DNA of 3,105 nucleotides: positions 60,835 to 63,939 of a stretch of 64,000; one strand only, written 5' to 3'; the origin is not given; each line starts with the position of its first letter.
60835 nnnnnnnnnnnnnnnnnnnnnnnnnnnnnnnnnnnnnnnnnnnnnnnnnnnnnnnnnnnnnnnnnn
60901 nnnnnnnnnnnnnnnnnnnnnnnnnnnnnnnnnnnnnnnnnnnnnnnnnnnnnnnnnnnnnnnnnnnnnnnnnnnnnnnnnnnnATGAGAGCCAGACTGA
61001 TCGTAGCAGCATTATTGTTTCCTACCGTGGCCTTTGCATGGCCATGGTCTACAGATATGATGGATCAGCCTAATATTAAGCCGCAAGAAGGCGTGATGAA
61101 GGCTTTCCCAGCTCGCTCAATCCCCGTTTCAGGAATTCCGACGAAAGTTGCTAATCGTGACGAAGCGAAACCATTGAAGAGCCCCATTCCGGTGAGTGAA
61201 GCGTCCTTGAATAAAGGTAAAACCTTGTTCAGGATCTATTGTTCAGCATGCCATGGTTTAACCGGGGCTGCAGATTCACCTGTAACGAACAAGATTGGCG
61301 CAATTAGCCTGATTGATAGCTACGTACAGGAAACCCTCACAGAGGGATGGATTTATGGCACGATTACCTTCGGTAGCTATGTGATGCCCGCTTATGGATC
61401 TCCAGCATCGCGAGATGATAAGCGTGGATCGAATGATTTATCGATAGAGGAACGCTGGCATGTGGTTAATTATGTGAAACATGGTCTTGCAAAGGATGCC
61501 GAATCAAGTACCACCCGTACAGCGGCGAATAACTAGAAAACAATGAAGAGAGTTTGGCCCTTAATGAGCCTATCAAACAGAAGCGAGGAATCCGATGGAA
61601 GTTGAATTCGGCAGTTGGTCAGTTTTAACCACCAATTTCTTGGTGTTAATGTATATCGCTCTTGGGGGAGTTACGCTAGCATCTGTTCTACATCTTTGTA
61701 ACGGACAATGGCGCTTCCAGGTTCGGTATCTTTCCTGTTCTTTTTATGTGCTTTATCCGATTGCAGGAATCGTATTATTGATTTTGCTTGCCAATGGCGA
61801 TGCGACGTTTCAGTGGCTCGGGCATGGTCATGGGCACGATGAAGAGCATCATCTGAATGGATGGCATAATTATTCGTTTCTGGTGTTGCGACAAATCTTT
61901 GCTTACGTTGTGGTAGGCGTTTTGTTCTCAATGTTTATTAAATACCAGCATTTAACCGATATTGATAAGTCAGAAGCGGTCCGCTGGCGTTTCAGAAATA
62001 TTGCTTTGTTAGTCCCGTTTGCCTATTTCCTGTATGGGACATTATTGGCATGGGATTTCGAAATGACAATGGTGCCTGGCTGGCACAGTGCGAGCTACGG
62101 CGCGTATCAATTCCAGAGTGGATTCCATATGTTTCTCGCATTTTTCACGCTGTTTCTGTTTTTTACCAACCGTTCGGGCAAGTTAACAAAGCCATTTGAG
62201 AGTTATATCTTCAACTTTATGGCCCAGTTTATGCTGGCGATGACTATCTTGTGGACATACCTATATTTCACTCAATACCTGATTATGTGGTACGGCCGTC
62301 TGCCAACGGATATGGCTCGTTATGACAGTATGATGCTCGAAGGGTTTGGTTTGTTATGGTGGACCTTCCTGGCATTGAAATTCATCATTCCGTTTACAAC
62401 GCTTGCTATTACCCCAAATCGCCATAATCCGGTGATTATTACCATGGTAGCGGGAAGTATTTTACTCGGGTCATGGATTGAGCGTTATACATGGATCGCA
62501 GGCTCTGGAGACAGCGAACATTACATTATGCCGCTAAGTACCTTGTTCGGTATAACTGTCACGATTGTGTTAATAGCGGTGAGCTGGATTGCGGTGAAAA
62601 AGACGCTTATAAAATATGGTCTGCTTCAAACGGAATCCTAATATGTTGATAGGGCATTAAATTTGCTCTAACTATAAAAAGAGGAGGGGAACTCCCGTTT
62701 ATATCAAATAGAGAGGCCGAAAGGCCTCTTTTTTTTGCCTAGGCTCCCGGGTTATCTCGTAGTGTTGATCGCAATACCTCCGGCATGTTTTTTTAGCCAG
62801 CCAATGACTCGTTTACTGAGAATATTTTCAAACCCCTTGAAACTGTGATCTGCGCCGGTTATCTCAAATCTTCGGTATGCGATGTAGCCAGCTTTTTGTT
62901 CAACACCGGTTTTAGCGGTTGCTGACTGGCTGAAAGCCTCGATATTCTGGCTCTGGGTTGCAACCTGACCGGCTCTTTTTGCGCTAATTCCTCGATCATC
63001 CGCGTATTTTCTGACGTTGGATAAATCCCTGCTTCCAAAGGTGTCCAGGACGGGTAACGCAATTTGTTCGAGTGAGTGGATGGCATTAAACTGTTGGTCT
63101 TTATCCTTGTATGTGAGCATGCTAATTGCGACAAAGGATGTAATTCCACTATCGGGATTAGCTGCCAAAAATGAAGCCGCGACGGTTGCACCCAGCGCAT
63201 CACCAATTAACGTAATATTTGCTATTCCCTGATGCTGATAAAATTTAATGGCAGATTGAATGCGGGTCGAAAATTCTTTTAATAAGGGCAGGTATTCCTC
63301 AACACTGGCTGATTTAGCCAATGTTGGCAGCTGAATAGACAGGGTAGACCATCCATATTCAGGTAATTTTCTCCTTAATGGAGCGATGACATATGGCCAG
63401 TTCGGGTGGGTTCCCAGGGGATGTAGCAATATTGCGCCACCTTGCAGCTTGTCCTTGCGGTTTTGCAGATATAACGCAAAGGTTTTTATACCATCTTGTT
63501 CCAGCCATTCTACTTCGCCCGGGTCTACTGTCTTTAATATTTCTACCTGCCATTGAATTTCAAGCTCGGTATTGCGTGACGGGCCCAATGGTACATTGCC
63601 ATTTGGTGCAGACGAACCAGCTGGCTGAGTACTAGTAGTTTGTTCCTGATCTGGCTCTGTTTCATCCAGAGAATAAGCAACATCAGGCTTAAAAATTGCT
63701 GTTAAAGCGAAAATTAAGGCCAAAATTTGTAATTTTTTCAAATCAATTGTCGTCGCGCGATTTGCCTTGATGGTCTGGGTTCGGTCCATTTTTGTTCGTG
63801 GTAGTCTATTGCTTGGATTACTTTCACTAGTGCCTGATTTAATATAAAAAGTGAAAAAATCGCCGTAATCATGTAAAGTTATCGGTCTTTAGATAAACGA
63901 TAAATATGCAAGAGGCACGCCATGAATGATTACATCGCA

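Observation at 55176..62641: Complete Alternative Complex III operon with a split ActB, no actG and no adjacent oxidase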

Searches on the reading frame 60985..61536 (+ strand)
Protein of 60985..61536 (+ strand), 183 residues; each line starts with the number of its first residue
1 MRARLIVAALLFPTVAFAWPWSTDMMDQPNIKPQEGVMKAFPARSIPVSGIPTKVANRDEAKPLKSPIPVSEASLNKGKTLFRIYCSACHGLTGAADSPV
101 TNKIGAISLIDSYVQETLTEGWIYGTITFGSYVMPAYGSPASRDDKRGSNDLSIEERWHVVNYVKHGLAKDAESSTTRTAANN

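Call 3: search_protein_families(library=pfam, proteins=[window:60985-61536:+])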
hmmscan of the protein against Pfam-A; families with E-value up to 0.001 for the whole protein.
window:60985-61536:+ (183 aa): 2 families
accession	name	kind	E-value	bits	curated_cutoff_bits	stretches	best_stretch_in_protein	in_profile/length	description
PF13442.11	Cytochrome_CBB3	-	1.6e-09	38.4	27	1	74-146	2-61/68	Cytochrome C oxidase, cbb3-type, subunit III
PF00034.26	Cytochrom_C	-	3.6e-06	28.6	21.3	1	77-166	3-88/90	Cytochrome c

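Call 4: search_protein_families(library=ncbifam, proteins=[window:60985-61536:+])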
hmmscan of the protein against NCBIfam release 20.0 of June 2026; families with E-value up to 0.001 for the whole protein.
window:60985-61536:+ (183 aa): 4 families
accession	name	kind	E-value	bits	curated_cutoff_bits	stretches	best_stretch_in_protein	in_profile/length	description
NF011054.0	PRK14486.1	equivalog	6.4e-07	29.2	447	1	61-166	201-289/294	putative bifunctional cbb3-type cytochrome c oxidase subunit II/cytochrome c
NF033864.1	cytochrome579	equivalog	0.00013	21.7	280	1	60-136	34-114/179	cytochrome 579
TIGR00782.1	ccoP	equivalog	0.00021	20.7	179.95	1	72-168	104-193/285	cytochrome-c oxidase, cbb3-type subunit III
NF050122.1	bc1_QcrC_actin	exception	0.00042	19.7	200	1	70-138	131-192/253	cytochrome bc1 complex diheme cytochrome c subunit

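Call 37: search_solved_structures(query=window:60985-61536:+, max_evalue=0.1, show_alignments=1)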
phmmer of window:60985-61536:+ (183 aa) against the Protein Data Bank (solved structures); distinct sequences matched with E-value up to 0.1: 25.
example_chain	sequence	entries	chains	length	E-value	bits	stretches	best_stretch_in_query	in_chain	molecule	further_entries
6btm_E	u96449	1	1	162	4.1e-10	43.2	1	63-164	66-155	Alternative Complex III subunit E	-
8snh_G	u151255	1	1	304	2.8e-05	27.4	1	9-98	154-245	Cbb3-type cytochrome c oxidase subunit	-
6f0k_E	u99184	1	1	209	5e-05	26.6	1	63-141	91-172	Quinol:cytochrome c oxidoreductase monoheme cytochrome subunit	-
6h5l_B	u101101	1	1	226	7.5e-05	26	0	75-101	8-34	Conserved hypothetical cytochrome protein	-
7o38_A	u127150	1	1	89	0.00015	25.1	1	78-140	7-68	Cytochrome c-552 Ks_3357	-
8k9e_E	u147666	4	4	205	0.00033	23.9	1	66-165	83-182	Cytochrome c domain-containing protein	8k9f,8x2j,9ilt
8hcr_C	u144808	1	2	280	0.00054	23.2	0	50-103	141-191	Cytochrome bc1 complex cytochrome c subunit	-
7e1v_O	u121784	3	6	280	0.00054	23.2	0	50-103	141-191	Cytochrome bc1 complex cytochrome c subunit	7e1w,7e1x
7q21_C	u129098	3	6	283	0.0006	23.1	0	70-104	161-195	Cytochrome bc1 complex cytochrome c subunit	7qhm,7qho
3mk7_C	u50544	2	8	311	0.0021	21.3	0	10-97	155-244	Cytochrome c oxidase, cbb3-type, subunit P | Cbb3-type cytochrome c oxidase subunit CcoP1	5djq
6hwh_M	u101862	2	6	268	0.0023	21.2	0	74-103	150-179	Cytochrome bc1 complex cytochrome c subunit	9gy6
8ovc_O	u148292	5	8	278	0.0026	21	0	74-103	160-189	Cytochrome bc1 complex cytochrome c subunit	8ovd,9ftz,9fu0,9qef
6lod_E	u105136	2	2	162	0.003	20.8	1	66-139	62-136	Cytochrome c domain-containing protein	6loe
6adq_C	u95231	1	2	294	0.003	20.8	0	74-103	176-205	Cytochrome bc1 complex cytochrome c subunit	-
7rh5_O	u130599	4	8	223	0.0035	20.6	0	74-103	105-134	Cytochrome bc1 complex cytochrome c subunit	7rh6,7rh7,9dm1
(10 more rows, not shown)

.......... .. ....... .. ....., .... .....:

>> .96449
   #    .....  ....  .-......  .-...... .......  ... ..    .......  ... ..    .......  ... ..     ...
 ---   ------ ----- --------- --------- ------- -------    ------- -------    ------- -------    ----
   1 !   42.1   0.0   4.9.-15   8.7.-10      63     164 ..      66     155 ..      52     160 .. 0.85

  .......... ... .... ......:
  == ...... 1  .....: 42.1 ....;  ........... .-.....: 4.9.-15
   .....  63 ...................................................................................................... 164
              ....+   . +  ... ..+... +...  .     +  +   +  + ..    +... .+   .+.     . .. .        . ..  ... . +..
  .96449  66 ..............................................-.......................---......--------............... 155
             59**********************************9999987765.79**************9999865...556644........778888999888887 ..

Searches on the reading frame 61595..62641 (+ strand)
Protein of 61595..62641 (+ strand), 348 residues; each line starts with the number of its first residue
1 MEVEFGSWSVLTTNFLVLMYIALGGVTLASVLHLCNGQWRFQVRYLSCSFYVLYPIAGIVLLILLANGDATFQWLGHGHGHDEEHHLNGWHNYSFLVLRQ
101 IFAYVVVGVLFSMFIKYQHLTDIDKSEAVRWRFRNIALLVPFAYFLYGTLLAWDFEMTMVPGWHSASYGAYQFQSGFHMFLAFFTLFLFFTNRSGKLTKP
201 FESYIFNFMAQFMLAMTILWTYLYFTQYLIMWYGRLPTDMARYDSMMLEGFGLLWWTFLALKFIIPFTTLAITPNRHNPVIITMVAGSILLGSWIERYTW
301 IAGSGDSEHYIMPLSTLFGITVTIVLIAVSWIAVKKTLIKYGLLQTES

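Call 3: search_protein_families(library=pfam, proteins=[window:61595-62641:+])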
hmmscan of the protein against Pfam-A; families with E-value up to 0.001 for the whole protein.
window:61595-62641:+ (348 aa): 0 families

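Call 4: search_protein_families(library=ncbifam, proteins=[window:61595-62641:+])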
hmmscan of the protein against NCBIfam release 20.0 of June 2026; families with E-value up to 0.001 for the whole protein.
window:61595-62641:+ (348 aa): 0 families

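Call 34: search_solved_structures(query=window:61595-62641:+, max_evalue=0.01, show_alignments=1)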
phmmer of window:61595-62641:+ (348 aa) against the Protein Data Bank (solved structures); distinct sequences matched with E-value up to 0.01: 5.
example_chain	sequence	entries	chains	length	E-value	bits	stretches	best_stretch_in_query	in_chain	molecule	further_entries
6f0k_F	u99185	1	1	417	6.9e-16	61.7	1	18-303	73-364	ActF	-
6btm_F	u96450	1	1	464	4.9e-14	55.6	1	7-311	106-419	Alternative Complex III subunit F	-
8k9e_F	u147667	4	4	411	1.8e-09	40.5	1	129-309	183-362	Quinol:cytochrome c oxidoreductase quinone-binding subunit 2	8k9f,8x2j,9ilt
6lod_F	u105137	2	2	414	2.6e-06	30.2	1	17-272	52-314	Uncharacterized protein ActF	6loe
6f0k_C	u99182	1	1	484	6.1e-05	25.7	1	140-301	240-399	Polysulphide reductase NrfD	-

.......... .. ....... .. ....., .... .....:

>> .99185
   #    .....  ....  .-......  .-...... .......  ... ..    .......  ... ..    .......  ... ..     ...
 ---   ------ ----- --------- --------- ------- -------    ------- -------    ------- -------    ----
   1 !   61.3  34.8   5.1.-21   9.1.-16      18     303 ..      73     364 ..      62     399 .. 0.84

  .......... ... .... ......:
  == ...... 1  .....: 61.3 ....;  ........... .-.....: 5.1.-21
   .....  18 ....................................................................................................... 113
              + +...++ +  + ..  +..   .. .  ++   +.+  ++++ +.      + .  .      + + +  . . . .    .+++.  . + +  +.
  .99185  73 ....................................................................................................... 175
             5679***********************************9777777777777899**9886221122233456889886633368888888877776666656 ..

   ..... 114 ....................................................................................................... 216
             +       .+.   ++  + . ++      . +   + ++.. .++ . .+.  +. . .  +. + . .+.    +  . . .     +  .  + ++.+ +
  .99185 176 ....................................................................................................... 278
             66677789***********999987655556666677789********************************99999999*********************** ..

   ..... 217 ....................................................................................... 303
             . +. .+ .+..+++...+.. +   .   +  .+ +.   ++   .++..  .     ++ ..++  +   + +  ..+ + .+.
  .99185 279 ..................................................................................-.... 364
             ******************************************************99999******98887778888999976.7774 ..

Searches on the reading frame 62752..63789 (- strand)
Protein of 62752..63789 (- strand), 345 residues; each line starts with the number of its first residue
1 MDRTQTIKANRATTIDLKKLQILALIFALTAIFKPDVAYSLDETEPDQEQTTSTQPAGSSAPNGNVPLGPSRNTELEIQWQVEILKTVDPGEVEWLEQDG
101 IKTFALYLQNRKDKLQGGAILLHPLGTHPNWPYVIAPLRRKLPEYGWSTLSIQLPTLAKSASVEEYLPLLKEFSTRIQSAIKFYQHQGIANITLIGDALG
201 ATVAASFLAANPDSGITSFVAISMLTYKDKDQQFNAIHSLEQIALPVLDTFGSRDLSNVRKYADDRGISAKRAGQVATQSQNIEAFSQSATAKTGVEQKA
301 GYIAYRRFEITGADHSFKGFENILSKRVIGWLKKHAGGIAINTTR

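Call 3: search_protein_families(library=pfam, proteins=[window:62752-63789:-])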
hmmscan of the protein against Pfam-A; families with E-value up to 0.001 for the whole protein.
window:62752-63789:- (345 aa): 1 family
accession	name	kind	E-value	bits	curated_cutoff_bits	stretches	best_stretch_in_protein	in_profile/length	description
PF12048.14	DUF3530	-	4.5e-35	121.9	29.8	2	25-163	4-132/310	Protein of unknown function (DUF3530)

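Call 4: search_protein_families(library=ncbifam, proteins=[window:62752-63789:-])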
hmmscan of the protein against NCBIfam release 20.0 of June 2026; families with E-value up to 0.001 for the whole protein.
window:62752-63789:- (345 aa): 1 family
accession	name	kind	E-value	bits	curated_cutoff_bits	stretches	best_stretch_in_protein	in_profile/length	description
NF011457.0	PRK14875.1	equivalog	0.00015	20.9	307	0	114-214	130-222/372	acetoin dehydrogenase dihydrolipoyllysine-residue acetyltransferase subunit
